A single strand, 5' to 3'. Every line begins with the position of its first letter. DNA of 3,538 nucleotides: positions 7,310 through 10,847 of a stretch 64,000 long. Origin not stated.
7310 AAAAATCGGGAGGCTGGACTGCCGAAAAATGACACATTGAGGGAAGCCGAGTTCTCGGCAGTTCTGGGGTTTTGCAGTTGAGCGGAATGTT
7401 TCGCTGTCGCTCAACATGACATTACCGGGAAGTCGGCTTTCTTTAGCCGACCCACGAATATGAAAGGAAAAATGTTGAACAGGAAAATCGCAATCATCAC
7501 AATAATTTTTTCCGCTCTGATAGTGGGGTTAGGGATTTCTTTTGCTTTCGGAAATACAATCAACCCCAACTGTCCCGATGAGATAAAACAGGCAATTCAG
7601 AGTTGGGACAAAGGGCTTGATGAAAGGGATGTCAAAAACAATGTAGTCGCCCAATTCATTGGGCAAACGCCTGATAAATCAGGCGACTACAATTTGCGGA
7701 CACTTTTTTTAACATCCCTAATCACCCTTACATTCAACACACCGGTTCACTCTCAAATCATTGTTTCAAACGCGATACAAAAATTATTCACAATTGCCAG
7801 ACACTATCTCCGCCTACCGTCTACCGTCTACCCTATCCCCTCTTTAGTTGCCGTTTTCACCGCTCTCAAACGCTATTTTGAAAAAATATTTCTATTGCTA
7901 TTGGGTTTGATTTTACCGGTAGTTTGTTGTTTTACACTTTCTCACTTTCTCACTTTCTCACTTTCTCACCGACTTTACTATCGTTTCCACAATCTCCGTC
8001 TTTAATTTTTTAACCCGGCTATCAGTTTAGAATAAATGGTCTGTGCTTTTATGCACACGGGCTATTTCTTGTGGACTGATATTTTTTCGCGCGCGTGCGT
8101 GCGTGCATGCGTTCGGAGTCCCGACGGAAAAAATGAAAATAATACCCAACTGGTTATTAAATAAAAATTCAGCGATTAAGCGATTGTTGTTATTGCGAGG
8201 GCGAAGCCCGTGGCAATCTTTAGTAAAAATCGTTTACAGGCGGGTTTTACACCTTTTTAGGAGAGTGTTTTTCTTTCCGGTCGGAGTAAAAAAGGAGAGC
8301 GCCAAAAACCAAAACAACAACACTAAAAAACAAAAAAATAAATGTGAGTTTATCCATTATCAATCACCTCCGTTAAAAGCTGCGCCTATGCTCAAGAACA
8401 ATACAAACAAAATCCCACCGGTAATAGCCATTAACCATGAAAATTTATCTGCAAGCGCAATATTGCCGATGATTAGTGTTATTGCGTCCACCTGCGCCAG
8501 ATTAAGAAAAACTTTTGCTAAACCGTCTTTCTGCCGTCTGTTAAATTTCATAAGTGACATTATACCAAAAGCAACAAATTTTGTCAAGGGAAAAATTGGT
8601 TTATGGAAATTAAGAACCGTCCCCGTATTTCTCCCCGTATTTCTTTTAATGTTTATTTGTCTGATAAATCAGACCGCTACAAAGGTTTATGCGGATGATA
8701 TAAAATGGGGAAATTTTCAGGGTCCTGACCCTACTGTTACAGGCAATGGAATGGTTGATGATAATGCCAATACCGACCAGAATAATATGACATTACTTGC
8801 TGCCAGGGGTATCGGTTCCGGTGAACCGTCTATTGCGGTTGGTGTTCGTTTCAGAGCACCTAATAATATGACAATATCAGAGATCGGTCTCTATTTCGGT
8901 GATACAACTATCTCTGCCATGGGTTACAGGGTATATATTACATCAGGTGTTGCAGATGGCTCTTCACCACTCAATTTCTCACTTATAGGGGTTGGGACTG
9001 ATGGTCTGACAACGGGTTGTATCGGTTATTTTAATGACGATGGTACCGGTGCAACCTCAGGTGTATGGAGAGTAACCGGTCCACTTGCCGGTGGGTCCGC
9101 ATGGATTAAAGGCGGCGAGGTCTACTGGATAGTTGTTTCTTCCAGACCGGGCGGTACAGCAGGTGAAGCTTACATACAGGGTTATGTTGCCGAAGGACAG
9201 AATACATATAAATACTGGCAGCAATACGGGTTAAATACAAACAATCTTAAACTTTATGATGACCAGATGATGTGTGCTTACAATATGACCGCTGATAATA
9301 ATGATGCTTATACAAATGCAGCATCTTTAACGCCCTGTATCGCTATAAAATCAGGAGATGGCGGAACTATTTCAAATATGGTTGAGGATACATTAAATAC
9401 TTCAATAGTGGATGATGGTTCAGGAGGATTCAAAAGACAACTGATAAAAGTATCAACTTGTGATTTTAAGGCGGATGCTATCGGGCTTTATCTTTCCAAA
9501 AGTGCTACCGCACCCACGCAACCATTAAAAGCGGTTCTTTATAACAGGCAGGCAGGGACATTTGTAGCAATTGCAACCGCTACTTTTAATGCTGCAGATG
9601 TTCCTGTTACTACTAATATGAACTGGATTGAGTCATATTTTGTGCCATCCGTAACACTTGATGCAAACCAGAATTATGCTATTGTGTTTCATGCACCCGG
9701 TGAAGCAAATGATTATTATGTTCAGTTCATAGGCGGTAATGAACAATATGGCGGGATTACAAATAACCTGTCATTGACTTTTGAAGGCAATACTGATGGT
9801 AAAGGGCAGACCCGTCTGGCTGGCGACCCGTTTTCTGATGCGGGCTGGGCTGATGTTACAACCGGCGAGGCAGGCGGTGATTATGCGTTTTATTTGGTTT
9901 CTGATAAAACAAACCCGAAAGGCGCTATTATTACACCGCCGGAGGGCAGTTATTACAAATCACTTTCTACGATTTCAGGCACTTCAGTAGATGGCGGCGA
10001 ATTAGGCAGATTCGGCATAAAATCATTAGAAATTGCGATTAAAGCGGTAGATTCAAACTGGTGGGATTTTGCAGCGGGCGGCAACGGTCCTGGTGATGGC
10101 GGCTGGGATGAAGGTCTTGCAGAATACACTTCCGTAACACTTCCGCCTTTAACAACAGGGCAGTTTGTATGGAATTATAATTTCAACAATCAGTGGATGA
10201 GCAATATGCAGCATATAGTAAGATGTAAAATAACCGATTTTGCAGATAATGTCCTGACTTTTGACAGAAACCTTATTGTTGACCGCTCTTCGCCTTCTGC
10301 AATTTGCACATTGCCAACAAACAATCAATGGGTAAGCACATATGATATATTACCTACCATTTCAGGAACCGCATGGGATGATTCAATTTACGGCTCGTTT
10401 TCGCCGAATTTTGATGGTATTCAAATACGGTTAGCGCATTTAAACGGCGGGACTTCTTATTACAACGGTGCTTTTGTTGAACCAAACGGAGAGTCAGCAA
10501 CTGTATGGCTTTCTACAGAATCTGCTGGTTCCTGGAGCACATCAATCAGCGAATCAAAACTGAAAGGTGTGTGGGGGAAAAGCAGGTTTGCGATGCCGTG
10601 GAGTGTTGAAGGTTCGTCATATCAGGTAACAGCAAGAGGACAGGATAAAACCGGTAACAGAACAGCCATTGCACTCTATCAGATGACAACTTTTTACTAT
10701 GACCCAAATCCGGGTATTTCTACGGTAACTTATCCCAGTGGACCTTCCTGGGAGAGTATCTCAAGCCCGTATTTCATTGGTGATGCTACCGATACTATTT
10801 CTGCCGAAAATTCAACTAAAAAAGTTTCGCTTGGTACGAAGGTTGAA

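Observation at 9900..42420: About 90 tandem BIg-like extender modules with a hierarchical super-repeat structure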

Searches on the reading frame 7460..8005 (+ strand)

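Call 14: search_protein_families(library=pfam, proteins=[window:7460-8005:+], max_evalue=1)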
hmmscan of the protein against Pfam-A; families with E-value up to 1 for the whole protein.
window:7460-8005:+ (181 aa): 2 families
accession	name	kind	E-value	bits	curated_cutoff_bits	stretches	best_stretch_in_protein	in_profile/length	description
PF04660.18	Nanovirus_coat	-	0.19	12.2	25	1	52-105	38-92/177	Nanovirus coat protein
PF16166.10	TIC20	-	0.2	11.9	28.6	1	89-167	40-113/181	Chloroplast import apparatus Tic20-like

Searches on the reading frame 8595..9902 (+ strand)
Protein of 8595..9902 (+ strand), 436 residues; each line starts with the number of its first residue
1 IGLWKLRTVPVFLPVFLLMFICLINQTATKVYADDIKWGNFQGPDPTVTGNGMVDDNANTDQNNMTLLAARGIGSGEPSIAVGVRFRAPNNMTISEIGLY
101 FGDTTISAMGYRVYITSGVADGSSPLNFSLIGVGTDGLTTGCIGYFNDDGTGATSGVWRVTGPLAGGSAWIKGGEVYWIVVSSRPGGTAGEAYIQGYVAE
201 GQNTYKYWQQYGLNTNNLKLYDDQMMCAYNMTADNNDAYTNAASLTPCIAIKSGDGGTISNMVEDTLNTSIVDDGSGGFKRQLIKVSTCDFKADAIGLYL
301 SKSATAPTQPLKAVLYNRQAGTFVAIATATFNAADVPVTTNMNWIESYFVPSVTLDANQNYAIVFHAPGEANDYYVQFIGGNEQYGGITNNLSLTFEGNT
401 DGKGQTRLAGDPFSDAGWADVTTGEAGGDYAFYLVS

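Call 14: search_protein_families(library=pfam, proteins=[window:8595-9902:+], max_evalue=1)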
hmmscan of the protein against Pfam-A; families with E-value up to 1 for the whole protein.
window:8595-9902:+ (436 aa): 4 families
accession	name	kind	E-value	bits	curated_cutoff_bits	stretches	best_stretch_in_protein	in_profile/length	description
PF13313.11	DUF4082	-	0.032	14.6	28.4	0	308-375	41-100/143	Domain of unknown function (DUF4082)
PF18673.7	IrmA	-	0.13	12.6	25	0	220-266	9-53/109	interleukin receptor mimic protein A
PF03248.18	Rer1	-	0.17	12.1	23.9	1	6-37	122-153/167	Rer1 family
PF09956.15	Phage_cement_2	-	0.59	11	24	1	147-201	39-91/103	Phage cement protein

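Call 53: search_protein_families(library=ncbifam, proteins=[window:8595-9902:+], max_evalue=0.01)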
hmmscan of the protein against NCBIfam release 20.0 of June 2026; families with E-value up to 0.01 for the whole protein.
window:8595-9902:+ (436 aa): 0 families

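Call 66: find_homologous_proteins(query=window:8691-9902:+, max_evalue=0.001)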
Query window:8691-9902:+: 8000 candidates shared short words with the query, none scored E <= 0.001.

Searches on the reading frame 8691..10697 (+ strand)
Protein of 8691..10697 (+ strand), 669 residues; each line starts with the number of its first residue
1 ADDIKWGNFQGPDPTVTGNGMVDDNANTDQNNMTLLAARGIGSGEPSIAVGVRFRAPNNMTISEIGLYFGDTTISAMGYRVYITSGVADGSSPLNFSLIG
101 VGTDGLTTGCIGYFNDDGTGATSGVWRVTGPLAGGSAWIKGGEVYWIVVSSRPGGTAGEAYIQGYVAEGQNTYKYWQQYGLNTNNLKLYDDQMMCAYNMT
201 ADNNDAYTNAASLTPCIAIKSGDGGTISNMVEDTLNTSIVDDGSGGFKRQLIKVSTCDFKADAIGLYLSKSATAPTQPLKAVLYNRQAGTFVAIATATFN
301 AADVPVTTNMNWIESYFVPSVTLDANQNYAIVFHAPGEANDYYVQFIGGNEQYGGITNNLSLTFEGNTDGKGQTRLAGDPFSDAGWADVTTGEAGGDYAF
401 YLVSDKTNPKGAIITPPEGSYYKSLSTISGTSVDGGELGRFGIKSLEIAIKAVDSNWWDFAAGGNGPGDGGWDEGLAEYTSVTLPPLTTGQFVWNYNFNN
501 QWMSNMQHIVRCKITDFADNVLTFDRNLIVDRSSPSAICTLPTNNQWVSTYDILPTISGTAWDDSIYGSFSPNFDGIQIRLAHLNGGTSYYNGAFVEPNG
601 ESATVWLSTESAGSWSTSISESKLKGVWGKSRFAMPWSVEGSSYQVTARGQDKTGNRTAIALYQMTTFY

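Call 75: find_related_loci(query=window:8691-10697:+, collection=genome_contigs, flank=10000)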
Query window:8691-10697:+ (669 aa) in genome_contigs; peptide patterns used: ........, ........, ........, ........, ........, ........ (x = any residue, [..] = any of these).
25 stretches matched a pattern, but none encodes a relative of the query by tblastn (E <= 1e-3).
